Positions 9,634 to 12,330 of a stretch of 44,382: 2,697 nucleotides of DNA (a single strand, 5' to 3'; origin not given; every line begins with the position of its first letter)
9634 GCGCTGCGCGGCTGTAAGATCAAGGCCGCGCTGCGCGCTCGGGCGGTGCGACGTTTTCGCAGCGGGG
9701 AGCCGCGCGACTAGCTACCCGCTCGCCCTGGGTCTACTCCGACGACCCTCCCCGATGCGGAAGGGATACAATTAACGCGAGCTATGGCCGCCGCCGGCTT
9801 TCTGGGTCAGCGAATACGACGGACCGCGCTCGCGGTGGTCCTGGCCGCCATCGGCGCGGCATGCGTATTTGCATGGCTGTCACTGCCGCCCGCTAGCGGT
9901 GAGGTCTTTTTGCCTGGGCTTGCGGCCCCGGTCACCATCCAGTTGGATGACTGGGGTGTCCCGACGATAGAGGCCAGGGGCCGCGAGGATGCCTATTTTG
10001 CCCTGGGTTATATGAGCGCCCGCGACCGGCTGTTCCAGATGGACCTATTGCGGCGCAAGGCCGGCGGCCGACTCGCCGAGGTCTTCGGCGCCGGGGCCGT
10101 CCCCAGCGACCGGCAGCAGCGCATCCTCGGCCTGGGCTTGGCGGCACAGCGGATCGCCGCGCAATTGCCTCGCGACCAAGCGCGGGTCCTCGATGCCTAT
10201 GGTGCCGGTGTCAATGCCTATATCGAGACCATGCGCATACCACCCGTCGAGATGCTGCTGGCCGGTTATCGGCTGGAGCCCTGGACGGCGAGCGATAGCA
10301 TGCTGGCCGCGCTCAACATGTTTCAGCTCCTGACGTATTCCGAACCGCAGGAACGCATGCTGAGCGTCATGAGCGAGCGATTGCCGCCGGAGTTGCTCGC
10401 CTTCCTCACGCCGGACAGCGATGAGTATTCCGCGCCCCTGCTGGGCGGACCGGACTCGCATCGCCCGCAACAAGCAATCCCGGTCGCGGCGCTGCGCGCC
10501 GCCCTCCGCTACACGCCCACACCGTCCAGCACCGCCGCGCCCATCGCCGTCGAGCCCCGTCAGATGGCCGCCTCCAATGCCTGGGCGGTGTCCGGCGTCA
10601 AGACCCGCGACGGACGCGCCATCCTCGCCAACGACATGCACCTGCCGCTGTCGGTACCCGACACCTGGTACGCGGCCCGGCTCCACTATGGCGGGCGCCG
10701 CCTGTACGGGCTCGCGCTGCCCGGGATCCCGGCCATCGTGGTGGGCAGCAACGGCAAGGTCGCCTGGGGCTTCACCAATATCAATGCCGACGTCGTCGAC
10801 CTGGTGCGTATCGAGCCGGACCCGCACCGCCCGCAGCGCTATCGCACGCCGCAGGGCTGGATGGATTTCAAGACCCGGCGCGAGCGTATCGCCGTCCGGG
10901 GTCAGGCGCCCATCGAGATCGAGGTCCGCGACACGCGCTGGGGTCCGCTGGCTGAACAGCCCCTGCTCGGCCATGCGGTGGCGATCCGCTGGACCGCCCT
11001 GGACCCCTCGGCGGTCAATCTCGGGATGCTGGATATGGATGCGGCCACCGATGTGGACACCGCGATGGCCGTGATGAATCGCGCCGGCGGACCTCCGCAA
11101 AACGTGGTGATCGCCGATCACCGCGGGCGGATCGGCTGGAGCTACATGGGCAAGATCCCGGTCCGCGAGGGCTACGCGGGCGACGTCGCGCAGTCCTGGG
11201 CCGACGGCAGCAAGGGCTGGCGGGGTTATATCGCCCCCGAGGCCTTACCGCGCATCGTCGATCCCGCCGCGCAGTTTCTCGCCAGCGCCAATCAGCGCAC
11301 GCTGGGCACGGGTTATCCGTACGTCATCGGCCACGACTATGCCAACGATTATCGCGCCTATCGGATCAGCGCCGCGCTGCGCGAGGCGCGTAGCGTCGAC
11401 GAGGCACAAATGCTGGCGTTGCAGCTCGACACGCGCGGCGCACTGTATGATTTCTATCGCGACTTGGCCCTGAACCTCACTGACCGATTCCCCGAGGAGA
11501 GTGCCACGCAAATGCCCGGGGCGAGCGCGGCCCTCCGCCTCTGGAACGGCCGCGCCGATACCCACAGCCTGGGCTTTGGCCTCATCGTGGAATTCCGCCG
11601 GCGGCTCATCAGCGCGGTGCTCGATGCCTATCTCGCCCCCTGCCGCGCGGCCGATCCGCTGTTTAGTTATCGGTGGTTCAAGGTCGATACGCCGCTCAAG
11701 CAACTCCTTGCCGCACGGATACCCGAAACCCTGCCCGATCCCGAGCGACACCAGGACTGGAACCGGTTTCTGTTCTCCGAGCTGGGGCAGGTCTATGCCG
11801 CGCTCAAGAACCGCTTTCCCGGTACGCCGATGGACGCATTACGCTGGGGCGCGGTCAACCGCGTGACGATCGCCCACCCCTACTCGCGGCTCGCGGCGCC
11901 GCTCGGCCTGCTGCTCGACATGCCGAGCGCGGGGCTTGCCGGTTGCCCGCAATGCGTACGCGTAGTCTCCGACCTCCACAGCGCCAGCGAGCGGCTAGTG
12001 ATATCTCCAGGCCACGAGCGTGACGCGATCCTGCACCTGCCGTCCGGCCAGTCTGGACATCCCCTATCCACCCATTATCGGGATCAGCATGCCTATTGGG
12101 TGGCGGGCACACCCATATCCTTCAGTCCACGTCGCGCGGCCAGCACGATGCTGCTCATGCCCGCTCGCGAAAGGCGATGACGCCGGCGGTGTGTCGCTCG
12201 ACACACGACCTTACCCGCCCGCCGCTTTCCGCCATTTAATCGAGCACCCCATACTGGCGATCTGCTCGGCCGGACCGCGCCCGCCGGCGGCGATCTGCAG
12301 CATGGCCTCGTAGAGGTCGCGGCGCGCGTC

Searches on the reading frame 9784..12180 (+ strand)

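Call 49: search_protein_families(library=pfam, proteins=[window:9784-12180:+], max_evalue=0.00001)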
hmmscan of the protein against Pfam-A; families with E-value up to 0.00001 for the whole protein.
window:9784-12180:+ (798 aa): 1 family
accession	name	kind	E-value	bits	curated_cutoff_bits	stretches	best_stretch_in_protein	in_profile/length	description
PF01804.23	Penicil_amidase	-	1.9e-166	556.4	21.3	1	49-781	1-667/675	Penicillin amidase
